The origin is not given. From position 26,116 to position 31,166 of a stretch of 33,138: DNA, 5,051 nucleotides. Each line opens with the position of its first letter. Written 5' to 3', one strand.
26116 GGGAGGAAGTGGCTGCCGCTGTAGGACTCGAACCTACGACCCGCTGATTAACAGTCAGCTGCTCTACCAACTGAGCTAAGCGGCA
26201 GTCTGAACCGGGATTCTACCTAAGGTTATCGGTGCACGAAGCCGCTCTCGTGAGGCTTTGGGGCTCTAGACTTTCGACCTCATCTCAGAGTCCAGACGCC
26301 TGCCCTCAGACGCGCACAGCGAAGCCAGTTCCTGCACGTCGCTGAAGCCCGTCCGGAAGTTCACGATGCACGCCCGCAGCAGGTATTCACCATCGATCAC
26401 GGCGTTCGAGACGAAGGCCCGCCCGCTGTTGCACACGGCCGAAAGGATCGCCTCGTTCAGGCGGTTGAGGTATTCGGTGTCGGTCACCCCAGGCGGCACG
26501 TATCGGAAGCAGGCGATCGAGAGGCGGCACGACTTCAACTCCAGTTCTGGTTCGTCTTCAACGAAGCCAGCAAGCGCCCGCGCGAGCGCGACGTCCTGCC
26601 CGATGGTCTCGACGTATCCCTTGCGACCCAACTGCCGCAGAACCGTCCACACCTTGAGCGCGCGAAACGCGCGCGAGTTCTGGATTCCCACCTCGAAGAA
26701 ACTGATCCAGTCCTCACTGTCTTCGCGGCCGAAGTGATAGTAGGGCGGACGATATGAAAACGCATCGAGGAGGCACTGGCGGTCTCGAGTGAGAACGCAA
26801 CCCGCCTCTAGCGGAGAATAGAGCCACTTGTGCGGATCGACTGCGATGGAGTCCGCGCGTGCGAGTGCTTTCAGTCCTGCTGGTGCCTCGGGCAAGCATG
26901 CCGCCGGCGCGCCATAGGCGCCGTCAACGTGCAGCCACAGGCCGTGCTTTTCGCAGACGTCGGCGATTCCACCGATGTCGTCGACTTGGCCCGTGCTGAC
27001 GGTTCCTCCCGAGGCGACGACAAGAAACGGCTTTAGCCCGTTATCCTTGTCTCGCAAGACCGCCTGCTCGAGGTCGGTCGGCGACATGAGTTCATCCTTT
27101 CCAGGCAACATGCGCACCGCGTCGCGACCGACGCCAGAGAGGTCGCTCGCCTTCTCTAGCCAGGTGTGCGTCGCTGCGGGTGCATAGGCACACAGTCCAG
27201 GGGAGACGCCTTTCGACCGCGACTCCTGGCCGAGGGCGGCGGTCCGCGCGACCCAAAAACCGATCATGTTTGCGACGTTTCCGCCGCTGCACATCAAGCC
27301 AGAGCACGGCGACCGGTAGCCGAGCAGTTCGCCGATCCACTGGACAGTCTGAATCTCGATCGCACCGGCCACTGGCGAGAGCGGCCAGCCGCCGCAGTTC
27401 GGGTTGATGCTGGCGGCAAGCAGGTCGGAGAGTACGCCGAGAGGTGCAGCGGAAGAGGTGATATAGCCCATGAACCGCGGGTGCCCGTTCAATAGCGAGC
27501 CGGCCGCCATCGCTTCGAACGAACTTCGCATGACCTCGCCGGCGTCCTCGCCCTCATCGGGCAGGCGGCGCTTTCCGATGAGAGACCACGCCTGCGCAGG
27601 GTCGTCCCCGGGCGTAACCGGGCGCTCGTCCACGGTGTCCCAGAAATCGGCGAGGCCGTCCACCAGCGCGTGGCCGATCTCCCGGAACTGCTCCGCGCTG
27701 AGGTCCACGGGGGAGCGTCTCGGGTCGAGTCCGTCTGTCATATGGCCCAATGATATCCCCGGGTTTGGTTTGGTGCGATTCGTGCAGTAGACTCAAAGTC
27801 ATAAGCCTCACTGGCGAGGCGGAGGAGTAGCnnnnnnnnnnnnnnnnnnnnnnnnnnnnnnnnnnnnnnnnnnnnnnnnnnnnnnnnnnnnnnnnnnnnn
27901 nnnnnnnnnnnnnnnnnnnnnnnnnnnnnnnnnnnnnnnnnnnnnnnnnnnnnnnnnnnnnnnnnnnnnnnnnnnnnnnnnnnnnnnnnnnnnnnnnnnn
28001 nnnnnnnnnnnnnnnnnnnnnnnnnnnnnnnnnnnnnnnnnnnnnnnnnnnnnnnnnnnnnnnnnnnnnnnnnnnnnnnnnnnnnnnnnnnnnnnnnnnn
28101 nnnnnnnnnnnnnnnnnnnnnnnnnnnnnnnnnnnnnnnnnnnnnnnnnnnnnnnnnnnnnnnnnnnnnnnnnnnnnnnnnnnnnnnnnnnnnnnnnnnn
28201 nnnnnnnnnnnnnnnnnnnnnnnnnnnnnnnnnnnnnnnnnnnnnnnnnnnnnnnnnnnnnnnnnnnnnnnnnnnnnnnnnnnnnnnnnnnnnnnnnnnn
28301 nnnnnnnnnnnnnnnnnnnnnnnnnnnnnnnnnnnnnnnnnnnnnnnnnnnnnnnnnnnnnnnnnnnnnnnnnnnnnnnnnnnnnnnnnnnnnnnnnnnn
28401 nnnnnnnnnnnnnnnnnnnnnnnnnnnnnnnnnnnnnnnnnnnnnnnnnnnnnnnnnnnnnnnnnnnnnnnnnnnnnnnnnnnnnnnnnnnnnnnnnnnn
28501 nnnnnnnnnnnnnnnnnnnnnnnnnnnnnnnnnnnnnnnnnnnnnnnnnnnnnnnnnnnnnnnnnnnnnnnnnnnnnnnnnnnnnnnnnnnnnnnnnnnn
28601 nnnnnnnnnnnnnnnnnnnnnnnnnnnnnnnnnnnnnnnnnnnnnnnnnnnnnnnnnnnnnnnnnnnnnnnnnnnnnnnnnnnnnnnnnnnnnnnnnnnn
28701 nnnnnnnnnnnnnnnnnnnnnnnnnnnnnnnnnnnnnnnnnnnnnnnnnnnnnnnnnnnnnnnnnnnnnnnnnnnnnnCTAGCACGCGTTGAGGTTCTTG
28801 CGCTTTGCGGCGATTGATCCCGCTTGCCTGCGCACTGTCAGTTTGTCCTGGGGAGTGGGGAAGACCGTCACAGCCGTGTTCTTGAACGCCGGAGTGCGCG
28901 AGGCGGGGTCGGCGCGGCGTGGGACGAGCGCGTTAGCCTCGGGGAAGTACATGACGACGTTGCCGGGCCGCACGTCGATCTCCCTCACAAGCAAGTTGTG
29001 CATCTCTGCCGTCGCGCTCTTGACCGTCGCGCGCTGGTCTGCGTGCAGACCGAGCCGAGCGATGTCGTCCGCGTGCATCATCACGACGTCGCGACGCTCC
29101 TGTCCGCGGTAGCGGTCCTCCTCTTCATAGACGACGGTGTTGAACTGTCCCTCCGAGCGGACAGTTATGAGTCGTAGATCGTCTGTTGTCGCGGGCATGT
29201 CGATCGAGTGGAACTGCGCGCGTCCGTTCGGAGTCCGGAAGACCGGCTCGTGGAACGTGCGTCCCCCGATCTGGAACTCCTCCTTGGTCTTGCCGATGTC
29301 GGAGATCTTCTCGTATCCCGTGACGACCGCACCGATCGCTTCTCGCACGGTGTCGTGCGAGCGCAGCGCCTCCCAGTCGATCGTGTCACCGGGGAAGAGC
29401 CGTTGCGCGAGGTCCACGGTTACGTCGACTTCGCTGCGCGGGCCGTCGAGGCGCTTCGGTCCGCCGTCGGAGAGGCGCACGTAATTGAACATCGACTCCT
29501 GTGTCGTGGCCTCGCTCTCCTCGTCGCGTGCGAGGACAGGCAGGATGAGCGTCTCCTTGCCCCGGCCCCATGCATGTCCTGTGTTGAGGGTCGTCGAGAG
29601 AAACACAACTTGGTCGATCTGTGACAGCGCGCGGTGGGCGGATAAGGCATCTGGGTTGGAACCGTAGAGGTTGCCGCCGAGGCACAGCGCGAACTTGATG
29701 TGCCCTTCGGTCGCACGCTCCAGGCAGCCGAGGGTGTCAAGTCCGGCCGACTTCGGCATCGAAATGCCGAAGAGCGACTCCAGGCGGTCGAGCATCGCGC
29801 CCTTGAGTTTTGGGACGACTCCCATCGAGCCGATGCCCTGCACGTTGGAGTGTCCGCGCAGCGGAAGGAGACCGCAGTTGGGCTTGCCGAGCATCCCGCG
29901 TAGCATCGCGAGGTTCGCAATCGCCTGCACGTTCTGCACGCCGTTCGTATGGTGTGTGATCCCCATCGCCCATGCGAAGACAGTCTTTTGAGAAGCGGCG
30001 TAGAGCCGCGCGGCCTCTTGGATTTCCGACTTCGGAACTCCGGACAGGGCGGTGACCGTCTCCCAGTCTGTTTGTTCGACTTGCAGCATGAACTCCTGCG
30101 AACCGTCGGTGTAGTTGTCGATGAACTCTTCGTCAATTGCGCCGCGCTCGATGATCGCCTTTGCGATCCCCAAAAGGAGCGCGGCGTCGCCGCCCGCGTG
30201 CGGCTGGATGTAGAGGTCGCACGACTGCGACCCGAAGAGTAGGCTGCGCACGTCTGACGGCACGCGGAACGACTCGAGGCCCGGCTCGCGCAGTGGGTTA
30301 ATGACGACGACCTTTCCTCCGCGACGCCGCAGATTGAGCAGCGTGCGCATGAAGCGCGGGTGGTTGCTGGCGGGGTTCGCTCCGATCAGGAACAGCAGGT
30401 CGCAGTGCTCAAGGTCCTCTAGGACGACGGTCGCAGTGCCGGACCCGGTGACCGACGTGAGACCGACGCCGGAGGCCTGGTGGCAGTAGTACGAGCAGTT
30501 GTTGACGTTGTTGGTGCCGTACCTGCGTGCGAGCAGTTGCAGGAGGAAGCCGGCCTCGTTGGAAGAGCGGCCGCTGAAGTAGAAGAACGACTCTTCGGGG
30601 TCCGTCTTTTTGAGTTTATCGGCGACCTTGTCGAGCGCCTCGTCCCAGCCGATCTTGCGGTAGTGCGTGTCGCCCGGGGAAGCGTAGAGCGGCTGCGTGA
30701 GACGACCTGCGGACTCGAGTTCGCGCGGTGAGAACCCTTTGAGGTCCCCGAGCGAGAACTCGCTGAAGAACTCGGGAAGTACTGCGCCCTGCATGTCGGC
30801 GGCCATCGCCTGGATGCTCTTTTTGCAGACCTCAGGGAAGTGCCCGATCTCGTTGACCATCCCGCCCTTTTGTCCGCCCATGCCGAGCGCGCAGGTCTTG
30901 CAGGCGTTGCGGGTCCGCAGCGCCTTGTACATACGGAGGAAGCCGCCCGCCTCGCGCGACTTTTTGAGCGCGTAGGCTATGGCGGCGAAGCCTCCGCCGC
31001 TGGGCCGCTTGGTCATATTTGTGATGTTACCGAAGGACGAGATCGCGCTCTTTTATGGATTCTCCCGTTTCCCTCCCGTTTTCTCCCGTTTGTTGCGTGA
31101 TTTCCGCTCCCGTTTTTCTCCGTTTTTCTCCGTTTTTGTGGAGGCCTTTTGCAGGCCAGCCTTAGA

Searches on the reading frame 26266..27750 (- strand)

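Call 5: search_protein_families(library=pfam, proteins=[window:26266-27750:-], max_evalue=0.001)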
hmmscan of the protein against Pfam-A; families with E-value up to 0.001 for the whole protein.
window:26266-27750:- (494 aa): 1 family
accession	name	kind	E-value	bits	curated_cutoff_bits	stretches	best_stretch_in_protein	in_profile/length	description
PF00282.25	Pyridoxal_deC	-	5.5e-58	196.9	27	1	62-417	11-374/375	Pyridoxal-dependent decarboxylase conserved domain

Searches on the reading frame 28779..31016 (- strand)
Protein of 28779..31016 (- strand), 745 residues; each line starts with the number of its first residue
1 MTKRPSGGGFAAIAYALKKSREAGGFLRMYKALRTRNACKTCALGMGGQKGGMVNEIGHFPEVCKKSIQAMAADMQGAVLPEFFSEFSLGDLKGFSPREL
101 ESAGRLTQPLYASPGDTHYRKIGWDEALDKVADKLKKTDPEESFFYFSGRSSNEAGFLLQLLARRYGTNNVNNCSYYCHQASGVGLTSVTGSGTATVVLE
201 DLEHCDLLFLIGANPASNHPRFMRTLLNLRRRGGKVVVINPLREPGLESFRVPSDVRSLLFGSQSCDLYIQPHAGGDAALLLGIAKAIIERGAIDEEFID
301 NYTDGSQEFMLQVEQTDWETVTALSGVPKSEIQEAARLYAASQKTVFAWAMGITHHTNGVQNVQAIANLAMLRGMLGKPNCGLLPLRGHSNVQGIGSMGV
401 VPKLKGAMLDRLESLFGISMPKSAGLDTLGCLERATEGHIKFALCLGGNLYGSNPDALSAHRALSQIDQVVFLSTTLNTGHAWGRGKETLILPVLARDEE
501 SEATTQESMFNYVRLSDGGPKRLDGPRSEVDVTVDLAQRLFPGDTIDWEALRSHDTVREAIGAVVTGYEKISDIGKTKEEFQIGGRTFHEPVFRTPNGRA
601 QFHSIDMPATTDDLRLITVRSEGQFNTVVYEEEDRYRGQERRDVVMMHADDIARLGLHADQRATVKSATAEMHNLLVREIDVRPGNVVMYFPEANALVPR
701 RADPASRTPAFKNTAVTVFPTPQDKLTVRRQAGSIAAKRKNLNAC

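Call 5: search_protein_families(library=pfam, proteins=[window:28779-31016:-], max_evalue=0.001)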
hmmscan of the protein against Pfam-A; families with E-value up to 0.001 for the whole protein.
window:28779-31016:- (745 aa): 2 families
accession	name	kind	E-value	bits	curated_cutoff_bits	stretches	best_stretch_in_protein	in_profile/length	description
PF00384.28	Molybdopterin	-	4.3e-30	105.4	24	1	105-482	1-301/353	Molybdopterin oxidoreductase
PF01568.27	Molydop_binding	-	1.2e-18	67.6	26.8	1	614-714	1-109/110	Molydopterin dinucleotide binding domain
